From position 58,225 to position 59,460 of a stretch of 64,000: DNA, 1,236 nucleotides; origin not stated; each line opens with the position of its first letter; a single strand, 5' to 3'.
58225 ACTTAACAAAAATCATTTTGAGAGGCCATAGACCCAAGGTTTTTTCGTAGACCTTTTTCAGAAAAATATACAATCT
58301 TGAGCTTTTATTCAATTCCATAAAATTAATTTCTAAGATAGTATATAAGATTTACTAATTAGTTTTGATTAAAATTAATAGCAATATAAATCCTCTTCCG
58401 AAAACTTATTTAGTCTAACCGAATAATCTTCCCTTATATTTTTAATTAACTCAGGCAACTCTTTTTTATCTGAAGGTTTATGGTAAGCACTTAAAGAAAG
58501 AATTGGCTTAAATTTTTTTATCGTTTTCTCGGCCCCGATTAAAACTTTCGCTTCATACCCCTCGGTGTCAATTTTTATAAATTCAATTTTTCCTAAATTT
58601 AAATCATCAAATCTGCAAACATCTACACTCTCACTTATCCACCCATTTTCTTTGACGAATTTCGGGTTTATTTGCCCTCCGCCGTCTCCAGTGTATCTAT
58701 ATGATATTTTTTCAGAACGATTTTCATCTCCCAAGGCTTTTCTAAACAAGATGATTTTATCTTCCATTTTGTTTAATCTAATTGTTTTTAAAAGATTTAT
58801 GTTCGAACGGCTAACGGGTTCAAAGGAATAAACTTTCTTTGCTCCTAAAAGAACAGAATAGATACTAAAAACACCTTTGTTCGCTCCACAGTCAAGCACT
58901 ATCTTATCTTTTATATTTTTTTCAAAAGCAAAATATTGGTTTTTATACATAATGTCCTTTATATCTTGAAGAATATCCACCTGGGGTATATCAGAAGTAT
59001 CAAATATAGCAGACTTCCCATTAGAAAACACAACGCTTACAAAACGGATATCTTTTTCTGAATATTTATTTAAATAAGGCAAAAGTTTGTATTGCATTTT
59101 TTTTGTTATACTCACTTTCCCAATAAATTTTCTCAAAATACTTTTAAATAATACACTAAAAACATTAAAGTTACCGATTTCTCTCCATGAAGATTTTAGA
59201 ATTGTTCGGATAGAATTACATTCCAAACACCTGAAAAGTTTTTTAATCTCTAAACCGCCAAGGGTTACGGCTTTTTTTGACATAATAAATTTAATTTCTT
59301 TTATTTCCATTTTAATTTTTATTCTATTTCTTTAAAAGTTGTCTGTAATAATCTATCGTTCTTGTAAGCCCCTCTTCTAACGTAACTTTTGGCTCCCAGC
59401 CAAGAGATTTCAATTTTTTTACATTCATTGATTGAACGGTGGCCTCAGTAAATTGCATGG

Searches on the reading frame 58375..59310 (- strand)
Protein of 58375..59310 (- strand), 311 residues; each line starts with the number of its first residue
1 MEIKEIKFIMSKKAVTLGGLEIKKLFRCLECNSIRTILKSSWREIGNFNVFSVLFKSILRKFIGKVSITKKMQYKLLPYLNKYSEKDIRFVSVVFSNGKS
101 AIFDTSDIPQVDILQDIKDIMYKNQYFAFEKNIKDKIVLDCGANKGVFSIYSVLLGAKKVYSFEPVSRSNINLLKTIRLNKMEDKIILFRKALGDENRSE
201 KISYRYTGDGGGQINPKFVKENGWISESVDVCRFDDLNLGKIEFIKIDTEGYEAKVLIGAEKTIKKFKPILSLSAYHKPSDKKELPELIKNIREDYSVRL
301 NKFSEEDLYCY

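Call 43: find_encoding_contigs(protein=window:58375-59310:-, flank=10000, max_places=1)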
Protein window:58375-59310:- (311 aa): 3 contigs read that carry it; 1 place shown.
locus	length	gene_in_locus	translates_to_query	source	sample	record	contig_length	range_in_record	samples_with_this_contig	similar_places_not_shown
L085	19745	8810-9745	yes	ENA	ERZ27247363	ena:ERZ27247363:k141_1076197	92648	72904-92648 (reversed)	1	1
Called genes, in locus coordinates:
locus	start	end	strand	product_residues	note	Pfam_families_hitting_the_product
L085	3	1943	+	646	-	?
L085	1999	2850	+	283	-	PF01944:SpoIIM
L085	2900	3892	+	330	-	PF00953:Glycos_transf_4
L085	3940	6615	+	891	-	PF02516:STT3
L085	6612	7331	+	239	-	-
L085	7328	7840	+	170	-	PF08241:Methyltransf_11, PF13489:Methyltransf_23 (weak)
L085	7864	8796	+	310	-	PF01073:3Beta_HSD, PF01370:Epimerase, PF02719:Polysacc_synt_2, PF04321:RmlD_sub_bind, PF16363:GDP_Man_Dehyd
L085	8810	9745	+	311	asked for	PF05050:Methyltransf_21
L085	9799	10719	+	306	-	PF22882:GT-D-like (faint)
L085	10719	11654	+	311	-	-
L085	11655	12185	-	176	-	-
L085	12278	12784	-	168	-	PF00132:Hexapep, PF14602:Hexapep_2 (weak)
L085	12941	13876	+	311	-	PF00535:Glycos_transf_2, PF13641:Glyco_tranf_2_3 (faint), PF10111:Glyco_tranf_2_2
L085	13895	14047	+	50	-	-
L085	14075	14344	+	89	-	-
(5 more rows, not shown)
